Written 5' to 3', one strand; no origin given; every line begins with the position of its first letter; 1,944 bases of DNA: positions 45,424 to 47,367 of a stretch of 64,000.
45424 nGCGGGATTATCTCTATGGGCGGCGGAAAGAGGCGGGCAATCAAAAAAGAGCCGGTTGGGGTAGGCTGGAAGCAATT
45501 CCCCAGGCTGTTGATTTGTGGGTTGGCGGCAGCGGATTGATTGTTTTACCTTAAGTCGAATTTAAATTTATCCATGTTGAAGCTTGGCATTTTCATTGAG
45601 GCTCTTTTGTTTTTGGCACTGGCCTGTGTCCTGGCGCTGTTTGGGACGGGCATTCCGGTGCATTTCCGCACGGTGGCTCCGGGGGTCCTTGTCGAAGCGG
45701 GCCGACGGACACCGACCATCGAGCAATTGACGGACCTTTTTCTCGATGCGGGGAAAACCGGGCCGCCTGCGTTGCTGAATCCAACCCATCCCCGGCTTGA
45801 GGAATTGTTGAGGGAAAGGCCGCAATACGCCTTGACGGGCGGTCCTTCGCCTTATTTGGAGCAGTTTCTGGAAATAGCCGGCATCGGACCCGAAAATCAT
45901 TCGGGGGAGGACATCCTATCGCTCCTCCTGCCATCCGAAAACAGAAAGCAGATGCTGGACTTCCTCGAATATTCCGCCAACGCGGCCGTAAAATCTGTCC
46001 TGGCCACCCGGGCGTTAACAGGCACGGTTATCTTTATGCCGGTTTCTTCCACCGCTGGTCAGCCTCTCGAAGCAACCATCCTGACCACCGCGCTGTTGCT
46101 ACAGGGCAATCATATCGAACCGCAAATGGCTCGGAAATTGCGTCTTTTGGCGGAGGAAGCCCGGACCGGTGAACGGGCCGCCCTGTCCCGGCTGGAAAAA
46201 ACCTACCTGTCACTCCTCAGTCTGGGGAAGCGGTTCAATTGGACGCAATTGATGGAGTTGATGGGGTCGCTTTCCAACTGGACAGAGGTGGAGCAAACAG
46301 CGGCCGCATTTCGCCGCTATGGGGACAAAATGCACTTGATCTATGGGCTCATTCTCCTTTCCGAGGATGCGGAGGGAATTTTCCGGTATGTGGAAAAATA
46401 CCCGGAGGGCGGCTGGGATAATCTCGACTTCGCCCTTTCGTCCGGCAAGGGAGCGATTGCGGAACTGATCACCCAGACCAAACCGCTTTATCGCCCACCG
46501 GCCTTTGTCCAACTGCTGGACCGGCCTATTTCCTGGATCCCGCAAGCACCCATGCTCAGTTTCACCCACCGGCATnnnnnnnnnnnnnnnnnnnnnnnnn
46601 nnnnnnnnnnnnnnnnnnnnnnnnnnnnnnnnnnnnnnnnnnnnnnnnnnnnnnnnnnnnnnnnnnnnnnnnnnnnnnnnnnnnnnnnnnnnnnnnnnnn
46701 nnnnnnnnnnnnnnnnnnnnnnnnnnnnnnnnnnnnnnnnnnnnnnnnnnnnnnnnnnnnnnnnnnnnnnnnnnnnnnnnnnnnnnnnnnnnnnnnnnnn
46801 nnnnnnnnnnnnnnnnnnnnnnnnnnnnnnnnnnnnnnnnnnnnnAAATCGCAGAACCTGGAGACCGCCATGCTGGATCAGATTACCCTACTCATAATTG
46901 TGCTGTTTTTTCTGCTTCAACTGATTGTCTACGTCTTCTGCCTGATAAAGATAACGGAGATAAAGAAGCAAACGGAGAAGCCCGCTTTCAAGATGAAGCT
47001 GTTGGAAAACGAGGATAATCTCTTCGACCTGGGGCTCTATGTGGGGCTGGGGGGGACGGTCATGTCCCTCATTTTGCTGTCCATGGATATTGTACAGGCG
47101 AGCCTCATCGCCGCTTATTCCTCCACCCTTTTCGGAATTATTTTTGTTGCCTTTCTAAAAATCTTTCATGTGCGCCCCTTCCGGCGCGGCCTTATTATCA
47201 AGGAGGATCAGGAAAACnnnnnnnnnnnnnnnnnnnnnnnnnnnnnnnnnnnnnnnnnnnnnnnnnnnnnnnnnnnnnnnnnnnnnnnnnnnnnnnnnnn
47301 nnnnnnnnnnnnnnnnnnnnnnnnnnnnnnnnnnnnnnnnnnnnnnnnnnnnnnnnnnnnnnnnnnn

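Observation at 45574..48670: Uncharacterised MotA/MotB-like ion-motive pair with a coiled-coil arm and trypsin-fold-like head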

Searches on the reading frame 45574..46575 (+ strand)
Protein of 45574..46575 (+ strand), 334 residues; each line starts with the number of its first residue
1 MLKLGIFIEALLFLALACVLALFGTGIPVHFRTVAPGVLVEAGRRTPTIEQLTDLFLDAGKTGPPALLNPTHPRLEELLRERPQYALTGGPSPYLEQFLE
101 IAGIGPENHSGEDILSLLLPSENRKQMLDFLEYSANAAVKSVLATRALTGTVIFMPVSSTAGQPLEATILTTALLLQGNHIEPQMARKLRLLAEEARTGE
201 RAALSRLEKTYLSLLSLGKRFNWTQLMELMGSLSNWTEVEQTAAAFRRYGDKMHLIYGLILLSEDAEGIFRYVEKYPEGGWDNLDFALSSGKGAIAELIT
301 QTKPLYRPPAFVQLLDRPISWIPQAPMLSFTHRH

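Call 85: search_protein_families(library=pfam, proteins=[window:45574-46575:+], max_evalue=0.01)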
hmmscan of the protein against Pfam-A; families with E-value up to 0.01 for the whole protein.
window:45574-46575:+ (334 aa): 0 families

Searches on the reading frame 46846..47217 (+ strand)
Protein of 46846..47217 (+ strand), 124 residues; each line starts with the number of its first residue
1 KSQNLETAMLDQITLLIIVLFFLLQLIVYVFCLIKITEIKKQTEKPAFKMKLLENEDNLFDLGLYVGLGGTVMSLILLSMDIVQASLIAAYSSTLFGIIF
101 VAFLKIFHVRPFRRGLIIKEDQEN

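Call 63: search_protein_representatives(alignment_id=A4)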
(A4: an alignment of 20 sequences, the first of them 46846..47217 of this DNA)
Query: 20 sequences, 124 profile positions. Proteins with E-value up to 0.001 (for the whole library): 504; up to 1e-10: 417; up to 1e-30: 254. The best 150 are listed.
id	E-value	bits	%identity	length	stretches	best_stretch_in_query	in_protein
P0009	8.3e-55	200.3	-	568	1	2-121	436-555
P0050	3.5e-54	198.3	-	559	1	5-122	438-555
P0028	7.9e-54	197.1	-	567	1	2-123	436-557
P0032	1.2e-52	193.3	-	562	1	3-121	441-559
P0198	3.6e-52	191.8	-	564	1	3-121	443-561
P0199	3.8e-52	191.7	-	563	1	4-122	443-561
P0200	3.9e-52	191.7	-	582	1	2-121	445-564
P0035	4.4e-52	191.5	-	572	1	2-122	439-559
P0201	4.7e-52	191.4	-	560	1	3-122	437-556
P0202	5.1e-52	191.3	-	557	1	4-121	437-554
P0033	6.0e-52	191.1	-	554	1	3-121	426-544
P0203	9.5e-52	190.4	-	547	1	3-121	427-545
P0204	1.4e-51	189.9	-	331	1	4-122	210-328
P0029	2.3e-51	189.2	-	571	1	2-119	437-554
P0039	2.3e-51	189.2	-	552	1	3-123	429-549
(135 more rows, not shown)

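Call 82: search_solved_structures(query=A4, max_evalue=10, show_alignments=3)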
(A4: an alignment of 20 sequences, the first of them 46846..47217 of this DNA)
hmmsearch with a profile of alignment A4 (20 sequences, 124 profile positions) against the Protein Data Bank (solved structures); distinct sequences matched with E-value up to 10: 0.
